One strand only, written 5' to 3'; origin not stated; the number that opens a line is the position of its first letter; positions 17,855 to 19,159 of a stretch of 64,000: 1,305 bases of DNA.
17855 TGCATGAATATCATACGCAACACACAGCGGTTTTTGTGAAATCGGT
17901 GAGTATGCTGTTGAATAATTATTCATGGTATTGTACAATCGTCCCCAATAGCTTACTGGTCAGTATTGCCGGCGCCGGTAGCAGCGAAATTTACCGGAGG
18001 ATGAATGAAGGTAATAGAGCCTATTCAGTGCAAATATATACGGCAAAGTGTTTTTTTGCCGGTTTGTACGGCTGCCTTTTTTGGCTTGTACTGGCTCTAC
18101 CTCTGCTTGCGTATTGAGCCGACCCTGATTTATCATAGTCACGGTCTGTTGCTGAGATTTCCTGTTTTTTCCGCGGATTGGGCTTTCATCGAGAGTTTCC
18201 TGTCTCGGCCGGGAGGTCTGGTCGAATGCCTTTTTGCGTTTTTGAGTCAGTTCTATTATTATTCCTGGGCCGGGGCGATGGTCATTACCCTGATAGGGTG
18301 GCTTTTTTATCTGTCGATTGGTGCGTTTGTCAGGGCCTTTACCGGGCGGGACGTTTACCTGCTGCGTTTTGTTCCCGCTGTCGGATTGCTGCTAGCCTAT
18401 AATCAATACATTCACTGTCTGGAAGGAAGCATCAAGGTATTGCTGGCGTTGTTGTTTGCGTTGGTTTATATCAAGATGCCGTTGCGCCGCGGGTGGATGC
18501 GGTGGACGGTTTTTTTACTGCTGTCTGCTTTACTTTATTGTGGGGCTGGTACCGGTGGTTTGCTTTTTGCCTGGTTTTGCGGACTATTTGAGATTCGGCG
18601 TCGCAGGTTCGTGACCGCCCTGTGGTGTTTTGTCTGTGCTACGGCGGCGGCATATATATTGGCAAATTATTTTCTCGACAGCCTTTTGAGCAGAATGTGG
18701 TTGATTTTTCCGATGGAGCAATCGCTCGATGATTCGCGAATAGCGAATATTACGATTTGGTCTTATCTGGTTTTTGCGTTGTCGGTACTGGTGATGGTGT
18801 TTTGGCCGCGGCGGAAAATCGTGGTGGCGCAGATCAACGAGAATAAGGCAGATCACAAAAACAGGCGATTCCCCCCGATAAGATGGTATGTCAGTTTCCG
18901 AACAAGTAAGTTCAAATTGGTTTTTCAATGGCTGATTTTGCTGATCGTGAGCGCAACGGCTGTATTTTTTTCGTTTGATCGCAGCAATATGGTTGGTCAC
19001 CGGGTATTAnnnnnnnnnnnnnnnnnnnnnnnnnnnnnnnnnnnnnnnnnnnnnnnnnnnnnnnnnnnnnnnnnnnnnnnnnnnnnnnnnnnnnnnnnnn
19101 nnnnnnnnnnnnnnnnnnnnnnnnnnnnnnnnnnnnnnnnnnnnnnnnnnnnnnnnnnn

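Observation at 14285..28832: Four tandem copies of an uncharacterised two-gene module: a polytopic membrane/helical-repeat protein followed by a membrane-anchored CxxCH + PD40 beta-propeller protein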

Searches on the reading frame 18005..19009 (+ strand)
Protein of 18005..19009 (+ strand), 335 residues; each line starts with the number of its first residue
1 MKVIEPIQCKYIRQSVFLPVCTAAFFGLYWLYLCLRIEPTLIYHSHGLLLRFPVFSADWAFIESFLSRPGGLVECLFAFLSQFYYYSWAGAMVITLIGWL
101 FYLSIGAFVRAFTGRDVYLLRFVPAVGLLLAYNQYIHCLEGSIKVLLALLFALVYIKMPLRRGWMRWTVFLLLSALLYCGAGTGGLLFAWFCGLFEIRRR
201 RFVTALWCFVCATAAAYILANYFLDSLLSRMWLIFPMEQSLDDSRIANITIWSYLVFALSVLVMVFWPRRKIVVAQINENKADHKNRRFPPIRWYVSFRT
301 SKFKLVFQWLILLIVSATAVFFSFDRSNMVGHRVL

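Call 47: search_solved_structures(query=A3, max_evalue=10)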
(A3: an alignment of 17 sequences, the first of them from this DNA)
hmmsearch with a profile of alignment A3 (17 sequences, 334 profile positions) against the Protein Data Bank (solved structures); distinct sequences matched with E-value up to 10: 0.

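Call 85: search_protein_families(library=pfam, alignment_id=A3, max_evalue=10)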
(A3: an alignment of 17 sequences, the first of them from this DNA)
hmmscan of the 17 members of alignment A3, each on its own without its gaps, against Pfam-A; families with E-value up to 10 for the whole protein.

A. member 1, seq(335 aa): 1 family
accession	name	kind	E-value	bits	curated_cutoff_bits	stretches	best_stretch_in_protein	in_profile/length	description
PF19529.4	DUF6057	-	9.2e-27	94.6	29.8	1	18-278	7-263/569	Family of unknown function (DUF6057)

B. families by the number of members that match (of 17 scanned): 16 families
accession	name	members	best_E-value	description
PF19529.4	DUF6057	17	1.3e-32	Family of unknown function (DUF6057)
PF21314.2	TM_ErbB1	2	0.81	Epidermal growth factor receptor transmembrane-juxtamembrane segment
PF15982.10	TMEM135_C_rich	1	0.0052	N-terminal cysteine-rich region of Transmembrane protein 135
PF04995.19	CcmD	1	0.0081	Heme exporter protein D (CcmD)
PF08107.16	Antimicrobial12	1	0.026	Pleurocidin family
PF03918.19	CcmH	1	0.068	Cytochrome C biogenesis protein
PF01578.25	Cytochrom_C_asm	1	0.078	Cytochrome C assembly protein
PF01027.25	Bax1-I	1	0.45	Inhibitor of apoptosis-promoting Bax1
PF14015.11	DUF4231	1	0.96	Protein of unknown function (DUF4231)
PF20712.2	CyanoTRADDas_TM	1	1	Cyanobacterial TRADD-N associated 2-Transmembrane domain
PF11100.13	TrbE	1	1.4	Conjugal transfer protein TrbE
PF05739.25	SNARE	1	1.4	SNARE domain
PF14037.11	YoqO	1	1.5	YoqO-like protein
PF17240.7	DUF5313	1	1.6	Family of unknown function (DUF5313)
PF23695.1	YncO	1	2.5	YncO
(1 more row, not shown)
